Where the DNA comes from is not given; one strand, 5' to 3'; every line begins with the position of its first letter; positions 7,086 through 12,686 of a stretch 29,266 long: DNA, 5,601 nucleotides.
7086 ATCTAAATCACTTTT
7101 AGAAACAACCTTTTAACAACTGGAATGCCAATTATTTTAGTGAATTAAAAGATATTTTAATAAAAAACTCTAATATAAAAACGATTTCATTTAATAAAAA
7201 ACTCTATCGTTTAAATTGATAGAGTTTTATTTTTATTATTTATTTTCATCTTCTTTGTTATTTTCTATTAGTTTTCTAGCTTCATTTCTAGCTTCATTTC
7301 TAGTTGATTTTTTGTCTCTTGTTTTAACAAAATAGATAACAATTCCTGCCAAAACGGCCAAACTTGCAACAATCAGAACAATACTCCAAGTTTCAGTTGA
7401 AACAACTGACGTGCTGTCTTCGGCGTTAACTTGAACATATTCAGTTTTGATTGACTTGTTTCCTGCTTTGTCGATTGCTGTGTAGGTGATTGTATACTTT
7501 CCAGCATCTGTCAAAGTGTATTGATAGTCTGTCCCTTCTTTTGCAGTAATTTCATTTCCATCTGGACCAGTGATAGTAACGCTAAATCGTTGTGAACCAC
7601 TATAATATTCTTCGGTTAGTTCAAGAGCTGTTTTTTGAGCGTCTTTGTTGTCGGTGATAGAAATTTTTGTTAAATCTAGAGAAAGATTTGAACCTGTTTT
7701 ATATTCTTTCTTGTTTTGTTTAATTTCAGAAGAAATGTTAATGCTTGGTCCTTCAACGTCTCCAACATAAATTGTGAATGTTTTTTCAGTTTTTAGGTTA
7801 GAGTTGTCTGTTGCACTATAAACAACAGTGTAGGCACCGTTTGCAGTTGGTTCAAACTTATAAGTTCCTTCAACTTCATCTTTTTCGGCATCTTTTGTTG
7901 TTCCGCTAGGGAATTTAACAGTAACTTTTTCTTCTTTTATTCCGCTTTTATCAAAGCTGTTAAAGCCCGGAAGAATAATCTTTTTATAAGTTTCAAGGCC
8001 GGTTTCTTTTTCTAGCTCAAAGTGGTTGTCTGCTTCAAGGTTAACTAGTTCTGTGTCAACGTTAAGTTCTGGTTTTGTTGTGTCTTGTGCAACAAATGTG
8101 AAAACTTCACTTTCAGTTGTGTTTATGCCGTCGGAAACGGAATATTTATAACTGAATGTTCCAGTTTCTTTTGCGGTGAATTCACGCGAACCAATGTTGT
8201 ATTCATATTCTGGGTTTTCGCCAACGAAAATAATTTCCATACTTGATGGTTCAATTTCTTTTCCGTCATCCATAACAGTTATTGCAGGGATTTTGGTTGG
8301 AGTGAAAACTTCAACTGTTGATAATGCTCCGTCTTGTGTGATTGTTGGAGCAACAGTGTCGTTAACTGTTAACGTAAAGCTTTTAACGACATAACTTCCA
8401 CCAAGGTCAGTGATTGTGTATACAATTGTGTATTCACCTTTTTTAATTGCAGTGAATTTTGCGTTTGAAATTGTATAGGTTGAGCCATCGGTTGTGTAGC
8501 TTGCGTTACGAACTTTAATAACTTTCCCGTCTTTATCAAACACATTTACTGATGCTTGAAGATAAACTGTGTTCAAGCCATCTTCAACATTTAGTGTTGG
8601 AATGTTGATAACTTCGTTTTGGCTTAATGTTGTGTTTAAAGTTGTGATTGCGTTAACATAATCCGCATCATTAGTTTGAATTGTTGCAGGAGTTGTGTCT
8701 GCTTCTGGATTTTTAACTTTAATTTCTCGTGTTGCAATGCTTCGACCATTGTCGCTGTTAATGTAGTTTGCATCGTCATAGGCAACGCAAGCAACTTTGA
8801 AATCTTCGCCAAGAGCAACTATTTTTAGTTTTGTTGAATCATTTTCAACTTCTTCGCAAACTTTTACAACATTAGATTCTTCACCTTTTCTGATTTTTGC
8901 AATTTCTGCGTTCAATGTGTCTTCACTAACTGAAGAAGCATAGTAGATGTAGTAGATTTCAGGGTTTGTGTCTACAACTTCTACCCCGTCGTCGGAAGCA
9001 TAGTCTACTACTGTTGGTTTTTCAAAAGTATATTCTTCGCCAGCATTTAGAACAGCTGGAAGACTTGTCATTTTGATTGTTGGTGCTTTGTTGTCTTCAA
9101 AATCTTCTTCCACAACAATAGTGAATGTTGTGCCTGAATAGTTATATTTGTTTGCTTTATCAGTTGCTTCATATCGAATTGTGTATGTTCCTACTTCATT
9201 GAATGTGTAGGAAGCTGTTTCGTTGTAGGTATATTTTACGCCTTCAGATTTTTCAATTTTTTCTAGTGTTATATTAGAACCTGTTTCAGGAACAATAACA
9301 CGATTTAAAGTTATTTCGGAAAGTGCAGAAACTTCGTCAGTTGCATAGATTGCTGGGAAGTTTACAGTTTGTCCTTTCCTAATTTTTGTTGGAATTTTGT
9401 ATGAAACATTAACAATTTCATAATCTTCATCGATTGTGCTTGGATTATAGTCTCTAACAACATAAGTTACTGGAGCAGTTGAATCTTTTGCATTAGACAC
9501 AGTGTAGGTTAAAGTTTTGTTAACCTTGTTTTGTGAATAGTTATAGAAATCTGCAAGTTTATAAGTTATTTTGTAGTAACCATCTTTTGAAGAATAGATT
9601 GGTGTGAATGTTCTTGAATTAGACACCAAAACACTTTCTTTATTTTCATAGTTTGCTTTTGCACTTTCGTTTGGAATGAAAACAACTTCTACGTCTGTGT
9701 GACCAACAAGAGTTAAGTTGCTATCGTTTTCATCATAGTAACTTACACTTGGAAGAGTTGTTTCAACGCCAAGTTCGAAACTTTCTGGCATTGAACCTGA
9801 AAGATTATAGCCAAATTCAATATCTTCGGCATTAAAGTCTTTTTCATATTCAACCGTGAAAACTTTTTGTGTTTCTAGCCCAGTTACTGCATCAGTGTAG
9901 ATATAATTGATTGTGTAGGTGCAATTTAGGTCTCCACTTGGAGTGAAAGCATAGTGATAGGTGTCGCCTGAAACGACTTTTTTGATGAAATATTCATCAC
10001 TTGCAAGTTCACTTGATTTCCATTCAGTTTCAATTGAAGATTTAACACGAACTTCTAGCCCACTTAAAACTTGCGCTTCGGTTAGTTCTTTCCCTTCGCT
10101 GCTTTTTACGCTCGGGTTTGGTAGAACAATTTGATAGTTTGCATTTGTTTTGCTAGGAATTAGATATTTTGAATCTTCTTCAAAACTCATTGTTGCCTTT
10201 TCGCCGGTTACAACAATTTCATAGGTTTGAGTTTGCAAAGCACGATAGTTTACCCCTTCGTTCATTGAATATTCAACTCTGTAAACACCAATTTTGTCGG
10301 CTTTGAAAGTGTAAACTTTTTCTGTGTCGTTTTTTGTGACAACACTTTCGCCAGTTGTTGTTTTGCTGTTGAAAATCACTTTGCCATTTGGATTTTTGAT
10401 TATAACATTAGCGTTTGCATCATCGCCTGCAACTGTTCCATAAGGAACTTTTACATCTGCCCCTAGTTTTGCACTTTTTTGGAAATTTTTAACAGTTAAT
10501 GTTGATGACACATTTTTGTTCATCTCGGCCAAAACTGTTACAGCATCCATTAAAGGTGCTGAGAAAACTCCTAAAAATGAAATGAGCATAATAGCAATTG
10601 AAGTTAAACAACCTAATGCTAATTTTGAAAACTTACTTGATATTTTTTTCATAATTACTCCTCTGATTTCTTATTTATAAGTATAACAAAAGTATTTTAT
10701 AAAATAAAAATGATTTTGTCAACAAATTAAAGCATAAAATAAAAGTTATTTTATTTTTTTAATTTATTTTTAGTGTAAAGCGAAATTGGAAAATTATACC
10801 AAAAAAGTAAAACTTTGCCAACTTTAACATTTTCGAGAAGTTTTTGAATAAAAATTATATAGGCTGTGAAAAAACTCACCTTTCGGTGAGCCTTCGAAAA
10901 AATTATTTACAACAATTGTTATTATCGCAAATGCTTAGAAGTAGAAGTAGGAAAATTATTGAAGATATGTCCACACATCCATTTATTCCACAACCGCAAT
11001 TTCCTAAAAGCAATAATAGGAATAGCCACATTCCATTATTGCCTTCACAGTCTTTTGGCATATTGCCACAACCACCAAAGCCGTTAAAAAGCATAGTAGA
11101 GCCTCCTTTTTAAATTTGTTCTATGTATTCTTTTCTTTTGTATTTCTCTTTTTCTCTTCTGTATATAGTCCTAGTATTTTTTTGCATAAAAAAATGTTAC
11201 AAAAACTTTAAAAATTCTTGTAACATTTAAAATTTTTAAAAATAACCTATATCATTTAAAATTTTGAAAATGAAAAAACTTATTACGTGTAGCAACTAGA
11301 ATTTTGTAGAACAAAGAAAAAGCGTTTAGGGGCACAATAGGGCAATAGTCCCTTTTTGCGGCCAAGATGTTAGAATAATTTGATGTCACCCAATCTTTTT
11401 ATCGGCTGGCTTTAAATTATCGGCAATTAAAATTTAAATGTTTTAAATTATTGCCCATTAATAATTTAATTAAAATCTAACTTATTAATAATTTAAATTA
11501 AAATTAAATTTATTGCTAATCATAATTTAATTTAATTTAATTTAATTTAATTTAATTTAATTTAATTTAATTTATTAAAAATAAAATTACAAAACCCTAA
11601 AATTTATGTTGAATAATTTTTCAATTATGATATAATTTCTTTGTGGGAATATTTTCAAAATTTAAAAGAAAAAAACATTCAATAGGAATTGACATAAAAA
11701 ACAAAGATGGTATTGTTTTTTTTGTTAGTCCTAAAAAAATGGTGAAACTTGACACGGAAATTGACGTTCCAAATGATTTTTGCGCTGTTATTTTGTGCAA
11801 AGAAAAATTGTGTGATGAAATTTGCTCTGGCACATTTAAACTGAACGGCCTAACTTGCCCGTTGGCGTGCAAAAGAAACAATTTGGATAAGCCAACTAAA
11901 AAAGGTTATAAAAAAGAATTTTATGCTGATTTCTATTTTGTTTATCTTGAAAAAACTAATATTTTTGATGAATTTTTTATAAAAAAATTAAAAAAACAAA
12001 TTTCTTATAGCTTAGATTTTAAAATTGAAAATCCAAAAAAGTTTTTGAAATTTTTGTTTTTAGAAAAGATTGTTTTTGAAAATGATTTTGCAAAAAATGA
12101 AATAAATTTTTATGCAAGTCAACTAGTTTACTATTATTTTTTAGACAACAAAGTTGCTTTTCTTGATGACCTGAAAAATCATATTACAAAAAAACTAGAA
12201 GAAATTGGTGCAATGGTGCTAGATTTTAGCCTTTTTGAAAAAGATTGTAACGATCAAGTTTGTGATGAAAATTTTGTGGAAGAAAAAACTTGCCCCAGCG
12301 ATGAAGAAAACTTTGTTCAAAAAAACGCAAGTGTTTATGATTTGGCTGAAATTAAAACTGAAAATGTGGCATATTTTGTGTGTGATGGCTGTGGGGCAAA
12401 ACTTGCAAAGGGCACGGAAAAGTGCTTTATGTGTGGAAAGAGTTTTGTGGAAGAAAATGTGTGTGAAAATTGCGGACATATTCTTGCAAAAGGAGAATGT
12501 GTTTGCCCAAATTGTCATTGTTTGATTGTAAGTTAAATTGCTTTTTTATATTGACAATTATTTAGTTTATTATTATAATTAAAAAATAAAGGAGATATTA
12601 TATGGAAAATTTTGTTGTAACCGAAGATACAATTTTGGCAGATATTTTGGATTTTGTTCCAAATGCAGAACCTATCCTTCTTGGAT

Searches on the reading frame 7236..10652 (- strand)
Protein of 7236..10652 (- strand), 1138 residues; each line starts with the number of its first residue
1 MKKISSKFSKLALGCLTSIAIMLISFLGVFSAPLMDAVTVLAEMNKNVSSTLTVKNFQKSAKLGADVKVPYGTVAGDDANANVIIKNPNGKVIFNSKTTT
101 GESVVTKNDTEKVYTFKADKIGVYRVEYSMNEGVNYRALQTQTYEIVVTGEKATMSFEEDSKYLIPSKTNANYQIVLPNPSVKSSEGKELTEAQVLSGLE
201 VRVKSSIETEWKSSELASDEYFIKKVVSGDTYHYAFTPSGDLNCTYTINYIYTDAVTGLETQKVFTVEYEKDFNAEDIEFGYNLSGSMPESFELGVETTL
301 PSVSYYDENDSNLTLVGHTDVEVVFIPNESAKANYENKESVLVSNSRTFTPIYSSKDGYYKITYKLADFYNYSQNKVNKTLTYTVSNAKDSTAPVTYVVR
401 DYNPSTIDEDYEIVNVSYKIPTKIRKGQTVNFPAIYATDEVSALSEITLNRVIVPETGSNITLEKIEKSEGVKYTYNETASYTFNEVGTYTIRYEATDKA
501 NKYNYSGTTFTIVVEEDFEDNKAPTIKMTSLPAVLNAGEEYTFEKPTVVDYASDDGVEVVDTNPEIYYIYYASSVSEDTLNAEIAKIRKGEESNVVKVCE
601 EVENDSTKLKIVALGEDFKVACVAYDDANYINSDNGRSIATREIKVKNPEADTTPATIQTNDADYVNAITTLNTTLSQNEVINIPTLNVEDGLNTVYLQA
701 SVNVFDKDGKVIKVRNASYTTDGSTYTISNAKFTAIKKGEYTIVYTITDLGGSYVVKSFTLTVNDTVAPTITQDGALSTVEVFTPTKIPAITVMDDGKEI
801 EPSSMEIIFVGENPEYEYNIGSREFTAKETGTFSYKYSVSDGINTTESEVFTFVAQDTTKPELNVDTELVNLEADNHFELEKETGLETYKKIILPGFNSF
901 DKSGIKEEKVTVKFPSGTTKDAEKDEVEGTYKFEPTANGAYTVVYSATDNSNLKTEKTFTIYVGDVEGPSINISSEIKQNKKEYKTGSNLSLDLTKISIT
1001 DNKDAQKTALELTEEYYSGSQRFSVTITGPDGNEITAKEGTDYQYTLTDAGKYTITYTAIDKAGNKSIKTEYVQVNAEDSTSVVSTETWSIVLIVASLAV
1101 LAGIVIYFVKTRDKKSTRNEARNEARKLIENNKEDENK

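Call 75: search_protein_families(library=pfam, proteins=[window:7236-10652:-], max_evalue=0.001)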
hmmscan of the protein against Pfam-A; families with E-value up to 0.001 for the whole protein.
window:7236-10652:- (1138 aa): 1 family
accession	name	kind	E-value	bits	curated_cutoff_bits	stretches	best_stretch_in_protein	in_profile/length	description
PF04234.18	CopC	-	5.3e-06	27.8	23.3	0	698-763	32-92/92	CopC domain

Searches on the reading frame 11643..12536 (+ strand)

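Call 75: search_protein_families(library=pfam, proteins=[window:11643-12536:+], max_evalue=0.001)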
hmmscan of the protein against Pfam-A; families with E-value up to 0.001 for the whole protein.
window:11643-12536:+ (297 aa): 1 family
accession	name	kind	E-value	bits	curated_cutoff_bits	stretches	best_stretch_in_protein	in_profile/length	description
PF13248.11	Zn_ribbon_3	-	0.00034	20.4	27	0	245-266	3-24/26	zinc-ribbon domain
